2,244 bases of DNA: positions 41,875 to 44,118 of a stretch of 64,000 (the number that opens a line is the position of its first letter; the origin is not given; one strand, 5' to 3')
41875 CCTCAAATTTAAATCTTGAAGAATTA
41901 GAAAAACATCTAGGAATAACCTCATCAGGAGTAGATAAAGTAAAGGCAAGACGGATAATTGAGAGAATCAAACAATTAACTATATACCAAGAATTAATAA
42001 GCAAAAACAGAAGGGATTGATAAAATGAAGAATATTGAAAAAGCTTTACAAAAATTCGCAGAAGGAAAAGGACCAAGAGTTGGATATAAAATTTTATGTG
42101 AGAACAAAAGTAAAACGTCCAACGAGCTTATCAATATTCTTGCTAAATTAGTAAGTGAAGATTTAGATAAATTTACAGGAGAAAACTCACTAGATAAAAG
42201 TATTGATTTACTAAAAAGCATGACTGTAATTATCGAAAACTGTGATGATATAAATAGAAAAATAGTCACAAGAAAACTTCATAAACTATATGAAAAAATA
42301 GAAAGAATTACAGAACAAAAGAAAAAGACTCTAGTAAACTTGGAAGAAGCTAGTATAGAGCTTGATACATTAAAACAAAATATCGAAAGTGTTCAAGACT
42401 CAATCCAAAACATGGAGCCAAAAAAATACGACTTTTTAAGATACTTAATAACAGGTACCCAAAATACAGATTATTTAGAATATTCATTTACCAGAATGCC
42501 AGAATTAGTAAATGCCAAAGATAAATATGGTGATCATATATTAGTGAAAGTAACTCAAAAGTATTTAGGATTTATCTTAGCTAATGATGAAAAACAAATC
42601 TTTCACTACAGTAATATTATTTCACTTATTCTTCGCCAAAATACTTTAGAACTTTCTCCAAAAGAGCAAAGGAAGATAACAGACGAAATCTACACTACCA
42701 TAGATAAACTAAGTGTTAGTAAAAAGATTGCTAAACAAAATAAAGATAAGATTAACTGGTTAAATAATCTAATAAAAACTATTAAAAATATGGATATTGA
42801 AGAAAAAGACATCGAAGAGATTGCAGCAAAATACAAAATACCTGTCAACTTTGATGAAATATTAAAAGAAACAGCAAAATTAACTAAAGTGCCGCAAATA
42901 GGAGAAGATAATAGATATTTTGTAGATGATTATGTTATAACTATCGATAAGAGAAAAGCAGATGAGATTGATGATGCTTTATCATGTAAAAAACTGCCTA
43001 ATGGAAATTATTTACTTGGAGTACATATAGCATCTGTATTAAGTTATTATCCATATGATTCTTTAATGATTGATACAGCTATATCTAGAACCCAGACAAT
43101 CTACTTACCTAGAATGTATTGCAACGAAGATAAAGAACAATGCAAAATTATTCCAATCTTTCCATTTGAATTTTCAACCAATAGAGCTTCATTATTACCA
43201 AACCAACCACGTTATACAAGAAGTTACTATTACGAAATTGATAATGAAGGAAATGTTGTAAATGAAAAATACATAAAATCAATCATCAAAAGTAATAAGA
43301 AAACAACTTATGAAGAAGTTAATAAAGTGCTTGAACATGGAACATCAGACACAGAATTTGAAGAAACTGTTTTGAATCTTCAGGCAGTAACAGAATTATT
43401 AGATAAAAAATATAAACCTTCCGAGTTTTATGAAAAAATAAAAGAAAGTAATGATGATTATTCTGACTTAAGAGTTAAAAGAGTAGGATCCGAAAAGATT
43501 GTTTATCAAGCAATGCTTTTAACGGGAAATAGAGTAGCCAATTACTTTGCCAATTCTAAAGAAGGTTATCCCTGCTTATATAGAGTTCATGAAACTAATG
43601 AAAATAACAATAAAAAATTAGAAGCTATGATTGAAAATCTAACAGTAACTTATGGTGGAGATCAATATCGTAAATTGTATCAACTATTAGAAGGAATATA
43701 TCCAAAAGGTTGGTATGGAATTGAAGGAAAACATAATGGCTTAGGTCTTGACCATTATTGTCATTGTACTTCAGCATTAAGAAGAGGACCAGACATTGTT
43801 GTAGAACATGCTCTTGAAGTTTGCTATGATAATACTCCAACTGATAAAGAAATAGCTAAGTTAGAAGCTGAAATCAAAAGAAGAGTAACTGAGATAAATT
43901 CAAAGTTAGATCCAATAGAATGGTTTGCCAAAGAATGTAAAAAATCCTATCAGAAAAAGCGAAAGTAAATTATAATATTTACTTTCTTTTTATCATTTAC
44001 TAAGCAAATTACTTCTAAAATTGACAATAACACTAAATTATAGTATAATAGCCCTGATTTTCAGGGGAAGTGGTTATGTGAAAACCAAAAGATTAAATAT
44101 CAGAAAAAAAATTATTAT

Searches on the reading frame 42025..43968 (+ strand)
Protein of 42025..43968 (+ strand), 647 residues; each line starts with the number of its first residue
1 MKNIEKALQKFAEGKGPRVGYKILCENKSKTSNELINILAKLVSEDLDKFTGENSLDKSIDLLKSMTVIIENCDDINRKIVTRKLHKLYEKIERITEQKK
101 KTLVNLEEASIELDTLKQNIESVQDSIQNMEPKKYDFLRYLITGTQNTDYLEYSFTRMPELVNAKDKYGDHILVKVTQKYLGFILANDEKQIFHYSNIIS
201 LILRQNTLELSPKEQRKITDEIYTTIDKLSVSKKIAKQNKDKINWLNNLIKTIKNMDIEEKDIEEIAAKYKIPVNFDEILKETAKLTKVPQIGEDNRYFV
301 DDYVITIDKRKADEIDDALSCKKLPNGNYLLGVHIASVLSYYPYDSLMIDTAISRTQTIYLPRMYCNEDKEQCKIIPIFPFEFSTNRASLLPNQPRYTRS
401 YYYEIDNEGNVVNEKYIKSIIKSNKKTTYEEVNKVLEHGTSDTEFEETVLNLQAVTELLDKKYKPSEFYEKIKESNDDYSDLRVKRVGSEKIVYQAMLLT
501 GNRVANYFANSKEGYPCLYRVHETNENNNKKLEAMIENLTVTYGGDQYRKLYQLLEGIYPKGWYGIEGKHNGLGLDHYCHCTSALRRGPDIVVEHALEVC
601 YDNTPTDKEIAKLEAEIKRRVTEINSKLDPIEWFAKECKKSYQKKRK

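Call 7: search_protein_families(library=pfam, proteins=[window:42025-43968:+])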
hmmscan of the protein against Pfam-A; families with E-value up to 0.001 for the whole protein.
window:42025-43968:+ (647 aa): 1 family
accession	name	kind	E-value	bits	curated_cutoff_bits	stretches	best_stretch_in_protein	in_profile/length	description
PF00773.25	RNB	-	1e-48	166.8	29.3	1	301-598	6-321/326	RNB domain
